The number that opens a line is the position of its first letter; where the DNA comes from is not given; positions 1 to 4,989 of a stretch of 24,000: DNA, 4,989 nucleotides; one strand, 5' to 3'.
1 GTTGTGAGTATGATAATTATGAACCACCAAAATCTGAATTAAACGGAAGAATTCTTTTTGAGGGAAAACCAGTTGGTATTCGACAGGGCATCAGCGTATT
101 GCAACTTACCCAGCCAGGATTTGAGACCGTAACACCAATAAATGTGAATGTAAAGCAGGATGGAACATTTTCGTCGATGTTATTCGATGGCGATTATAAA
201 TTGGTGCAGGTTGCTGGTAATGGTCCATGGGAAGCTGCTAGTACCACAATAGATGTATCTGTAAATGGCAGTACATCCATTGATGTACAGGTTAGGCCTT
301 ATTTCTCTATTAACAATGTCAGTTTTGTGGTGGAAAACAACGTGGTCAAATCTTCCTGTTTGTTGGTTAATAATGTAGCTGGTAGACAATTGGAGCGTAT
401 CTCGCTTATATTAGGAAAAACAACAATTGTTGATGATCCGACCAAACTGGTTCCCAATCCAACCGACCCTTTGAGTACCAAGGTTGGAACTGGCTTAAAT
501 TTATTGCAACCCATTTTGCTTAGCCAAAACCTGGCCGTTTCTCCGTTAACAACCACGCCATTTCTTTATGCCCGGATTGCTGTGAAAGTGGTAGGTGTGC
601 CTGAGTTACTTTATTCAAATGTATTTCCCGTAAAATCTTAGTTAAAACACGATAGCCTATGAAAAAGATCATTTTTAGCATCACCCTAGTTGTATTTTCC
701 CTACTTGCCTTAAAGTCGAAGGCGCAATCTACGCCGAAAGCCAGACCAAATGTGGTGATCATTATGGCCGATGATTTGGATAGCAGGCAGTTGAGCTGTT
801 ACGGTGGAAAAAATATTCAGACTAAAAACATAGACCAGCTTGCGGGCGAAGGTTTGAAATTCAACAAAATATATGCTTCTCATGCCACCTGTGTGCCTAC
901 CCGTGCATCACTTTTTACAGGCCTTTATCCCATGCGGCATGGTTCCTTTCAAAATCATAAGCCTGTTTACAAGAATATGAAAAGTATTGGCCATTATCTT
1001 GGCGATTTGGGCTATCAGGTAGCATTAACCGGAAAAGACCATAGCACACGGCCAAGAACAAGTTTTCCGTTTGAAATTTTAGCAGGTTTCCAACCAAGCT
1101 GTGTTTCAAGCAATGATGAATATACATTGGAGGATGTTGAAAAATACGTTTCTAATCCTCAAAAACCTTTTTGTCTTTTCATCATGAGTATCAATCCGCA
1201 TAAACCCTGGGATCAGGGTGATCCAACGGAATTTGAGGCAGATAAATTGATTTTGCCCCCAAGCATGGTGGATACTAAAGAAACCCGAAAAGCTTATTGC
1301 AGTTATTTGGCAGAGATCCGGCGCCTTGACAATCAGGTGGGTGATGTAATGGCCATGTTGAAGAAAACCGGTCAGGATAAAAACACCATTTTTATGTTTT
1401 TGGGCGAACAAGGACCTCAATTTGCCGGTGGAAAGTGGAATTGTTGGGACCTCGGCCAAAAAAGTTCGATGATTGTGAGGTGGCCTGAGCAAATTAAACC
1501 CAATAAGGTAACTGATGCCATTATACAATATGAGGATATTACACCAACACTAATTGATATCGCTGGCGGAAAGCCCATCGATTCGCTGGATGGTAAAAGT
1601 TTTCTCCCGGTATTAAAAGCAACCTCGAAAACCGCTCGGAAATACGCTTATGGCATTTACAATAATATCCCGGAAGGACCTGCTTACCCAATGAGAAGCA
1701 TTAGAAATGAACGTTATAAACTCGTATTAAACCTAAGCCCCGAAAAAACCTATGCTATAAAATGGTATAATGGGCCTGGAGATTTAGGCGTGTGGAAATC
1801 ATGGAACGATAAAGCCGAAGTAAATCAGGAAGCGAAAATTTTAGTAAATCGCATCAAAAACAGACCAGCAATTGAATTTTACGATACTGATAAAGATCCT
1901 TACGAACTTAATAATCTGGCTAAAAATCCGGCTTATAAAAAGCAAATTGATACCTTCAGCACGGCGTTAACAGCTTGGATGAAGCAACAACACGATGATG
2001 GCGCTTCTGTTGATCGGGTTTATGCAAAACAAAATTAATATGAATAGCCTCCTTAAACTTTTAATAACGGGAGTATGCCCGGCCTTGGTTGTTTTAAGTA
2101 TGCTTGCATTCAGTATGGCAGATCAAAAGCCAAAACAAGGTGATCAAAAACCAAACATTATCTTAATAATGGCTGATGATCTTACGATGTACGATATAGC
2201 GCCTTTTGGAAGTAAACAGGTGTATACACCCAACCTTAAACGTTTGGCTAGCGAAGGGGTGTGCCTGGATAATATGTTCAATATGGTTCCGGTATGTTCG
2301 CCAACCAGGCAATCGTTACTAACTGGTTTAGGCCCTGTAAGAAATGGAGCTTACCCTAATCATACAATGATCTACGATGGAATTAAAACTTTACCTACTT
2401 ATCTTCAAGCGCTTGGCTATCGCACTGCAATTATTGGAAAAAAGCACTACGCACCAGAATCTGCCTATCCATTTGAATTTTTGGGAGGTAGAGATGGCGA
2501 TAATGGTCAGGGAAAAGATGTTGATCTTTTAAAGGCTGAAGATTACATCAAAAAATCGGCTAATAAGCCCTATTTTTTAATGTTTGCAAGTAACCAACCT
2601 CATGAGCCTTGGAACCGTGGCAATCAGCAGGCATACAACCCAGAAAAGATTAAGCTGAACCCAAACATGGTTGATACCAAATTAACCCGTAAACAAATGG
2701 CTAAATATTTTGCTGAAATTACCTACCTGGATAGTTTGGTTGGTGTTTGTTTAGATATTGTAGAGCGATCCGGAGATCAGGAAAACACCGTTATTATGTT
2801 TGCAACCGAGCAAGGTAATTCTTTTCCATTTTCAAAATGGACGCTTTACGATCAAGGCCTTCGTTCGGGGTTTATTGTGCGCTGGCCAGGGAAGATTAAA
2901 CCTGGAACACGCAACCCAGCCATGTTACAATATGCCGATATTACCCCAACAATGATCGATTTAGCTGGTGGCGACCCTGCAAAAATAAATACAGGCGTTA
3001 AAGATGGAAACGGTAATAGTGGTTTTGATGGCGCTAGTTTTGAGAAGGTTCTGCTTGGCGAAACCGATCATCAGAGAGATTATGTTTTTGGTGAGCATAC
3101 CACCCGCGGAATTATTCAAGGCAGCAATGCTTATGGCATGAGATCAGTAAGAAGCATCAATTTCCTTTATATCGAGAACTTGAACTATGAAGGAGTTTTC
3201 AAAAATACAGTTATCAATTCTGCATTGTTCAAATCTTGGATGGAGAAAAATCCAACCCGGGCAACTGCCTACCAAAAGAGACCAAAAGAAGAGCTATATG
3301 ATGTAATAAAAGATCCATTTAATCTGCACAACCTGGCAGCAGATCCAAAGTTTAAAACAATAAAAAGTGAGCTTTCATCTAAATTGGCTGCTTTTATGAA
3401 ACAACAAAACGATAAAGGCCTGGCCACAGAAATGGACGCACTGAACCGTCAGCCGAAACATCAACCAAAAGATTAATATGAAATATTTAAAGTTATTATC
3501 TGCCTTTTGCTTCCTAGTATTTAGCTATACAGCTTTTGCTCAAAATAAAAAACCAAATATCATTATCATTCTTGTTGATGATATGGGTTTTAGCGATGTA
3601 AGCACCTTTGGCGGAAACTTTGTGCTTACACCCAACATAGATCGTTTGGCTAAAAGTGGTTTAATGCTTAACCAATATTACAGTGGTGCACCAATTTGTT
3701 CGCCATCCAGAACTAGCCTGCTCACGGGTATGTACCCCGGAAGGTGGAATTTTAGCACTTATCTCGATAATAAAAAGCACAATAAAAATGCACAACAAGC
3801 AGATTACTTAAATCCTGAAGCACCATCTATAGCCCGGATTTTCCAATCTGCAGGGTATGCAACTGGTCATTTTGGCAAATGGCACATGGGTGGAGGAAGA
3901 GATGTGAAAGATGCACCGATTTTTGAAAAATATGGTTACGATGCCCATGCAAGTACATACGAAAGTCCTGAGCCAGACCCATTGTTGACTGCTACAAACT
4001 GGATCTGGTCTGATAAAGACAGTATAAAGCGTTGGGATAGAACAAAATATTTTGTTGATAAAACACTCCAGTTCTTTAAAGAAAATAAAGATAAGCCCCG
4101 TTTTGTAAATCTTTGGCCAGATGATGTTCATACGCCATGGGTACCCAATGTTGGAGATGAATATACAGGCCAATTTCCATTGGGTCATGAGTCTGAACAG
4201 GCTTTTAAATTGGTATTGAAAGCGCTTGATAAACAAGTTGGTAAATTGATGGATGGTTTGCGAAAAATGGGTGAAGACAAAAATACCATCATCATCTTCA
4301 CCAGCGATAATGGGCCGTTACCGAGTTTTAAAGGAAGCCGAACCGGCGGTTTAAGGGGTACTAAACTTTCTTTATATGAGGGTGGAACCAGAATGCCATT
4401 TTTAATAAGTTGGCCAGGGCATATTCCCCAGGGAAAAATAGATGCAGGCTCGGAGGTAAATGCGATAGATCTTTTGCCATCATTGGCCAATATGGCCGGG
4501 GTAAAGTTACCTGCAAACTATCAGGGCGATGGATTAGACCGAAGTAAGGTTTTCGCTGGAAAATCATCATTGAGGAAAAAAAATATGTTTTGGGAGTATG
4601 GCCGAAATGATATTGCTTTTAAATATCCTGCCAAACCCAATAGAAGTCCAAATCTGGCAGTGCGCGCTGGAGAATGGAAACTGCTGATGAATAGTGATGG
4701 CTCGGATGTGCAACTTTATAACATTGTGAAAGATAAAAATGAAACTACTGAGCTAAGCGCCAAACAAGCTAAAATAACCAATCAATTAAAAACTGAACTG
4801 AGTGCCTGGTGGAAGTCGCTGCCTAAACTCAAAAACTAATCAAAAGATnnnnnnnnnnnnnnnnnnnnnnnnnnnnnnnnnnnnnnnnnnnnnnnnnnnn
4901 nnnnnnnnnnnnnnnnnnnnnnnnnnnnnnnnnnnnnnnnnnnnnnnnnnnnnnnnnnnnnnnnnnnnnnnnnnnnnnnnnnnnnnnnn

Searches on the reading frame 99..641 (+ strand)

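Call 15: search_protein_families(library=pfam, proteins=[window:99-641:+], max_evalue=0.01)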
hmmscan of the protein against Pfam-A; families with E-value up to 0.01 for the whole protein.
window:99-641:+ (180 aa): 2 families
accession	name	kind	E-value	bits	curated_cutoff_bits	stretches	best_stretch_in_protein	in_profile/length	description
PF12866.13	DUF3823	-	3.7e-21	75.6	27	1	2-65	24-89/90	Protein of unknown function (DUF3823) N-terminal domain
PF18003.7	DUF3823_C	-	1.9e-11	44.9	27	1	69-175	1-101/103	Domain of unknown function (DUF3823_C)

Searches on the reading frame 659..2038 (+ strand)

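Call 15: search_protein_families(library=pfam, proteins=[window:659-2038:+], max_evalue=0.01)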
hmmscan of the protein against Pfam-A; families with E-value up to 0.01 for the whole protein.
window:659-2038:+ (459 aa): 3 families
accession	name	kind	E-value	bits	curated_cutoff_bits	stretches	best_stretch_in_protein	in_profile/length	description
PF00884.28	Sulfatase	-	1e-41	143.7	25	1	30-303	1-300/301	Sulfatase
PF16347.10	SGSH_C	-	3e-19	70.1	29.3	2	267-360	16-111/154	N-sulphoglucosamine sulphohydrolase, C-terminal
PF01663.27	Phosphodiest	-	2.6e-06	27.7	23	1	33-100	2-66/342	Type I phosphodiesterase / nucleotide pyrophosphatase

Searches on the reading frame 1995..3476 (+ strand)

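Call 15: search_protein_families(library=pfam, proteins=[window:1995-3476:+], max_evalue=0.01)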
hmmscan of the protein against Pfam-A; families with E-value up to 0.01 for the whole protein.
window:1995-3476:+ (493 aa): 3 families
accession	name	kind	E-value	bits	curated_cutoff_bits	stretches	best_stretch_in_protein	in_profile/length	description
PF00884.28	Sulfatase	-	1.1e-38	133.7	25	1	53-325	1-300/301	Sulfatase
PF16347.10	SGSH_C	-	1.4e-14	54.9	29.3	2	279-328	6-56/154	N-sulphoglucosamine sulphohydrolase, C-terminal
PF01663.27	Phosphodiest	-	2.2e-05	24.7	23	1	56-124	2-67/342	Type I phosphodiesterase / nucleotide pyrophosphatase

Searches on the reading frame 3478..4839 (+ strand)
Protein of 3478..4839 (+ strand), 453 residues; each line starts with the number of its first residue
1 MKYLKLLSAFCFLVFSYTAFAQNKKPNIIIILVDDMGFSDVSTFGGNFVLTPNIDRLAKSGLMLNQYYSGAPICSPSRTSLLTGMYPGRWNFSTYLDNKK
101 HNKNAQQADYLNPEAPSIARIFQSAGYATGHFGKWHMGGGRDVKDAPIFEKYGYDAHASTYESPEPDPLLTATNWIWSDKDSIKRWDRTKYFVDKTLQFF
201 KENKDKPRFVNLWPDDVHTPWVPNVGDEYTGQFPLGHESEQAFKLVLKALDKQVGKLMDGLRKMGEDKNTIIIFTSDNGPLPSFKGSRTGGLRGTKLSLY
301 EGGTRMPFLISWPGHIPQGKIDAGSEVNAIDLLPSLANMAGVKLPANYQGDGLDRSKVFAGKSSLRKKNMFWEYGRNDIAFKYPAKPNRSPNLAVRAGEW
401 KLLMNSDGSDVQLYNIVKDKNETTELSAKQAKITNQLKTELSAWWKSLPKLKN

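Call 15: search_protein_families(library=pfam, proteins=[window:3478-4839:+], max_evalue=0.01)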
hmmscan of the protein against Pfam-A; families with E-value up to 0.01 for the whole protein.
window:3478-4839:+ (453 aa): 4 families
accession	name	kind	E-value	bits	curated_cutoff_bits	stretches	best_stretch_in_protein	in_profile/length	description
PF00884.28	Sulfatase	-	1e-50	173.2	25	1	26-342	1-301/301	Sulfatase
PF16347.10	SGSH_C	-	1.2e-14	55.2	29.3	1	298-443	10-150/154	N-sulphoglucosamine sulphohydrolase, C-terminal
PF01663.27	Phosphodiest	-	5e-10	39.9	23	1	29-279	2-220/342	Type I phosphodiesterase / nucleotide pyrophosphatase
PF02995.22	DUF229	-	7.2e-05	22.1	25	1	100-310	187-364/496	Protein of unknown function (DUF229)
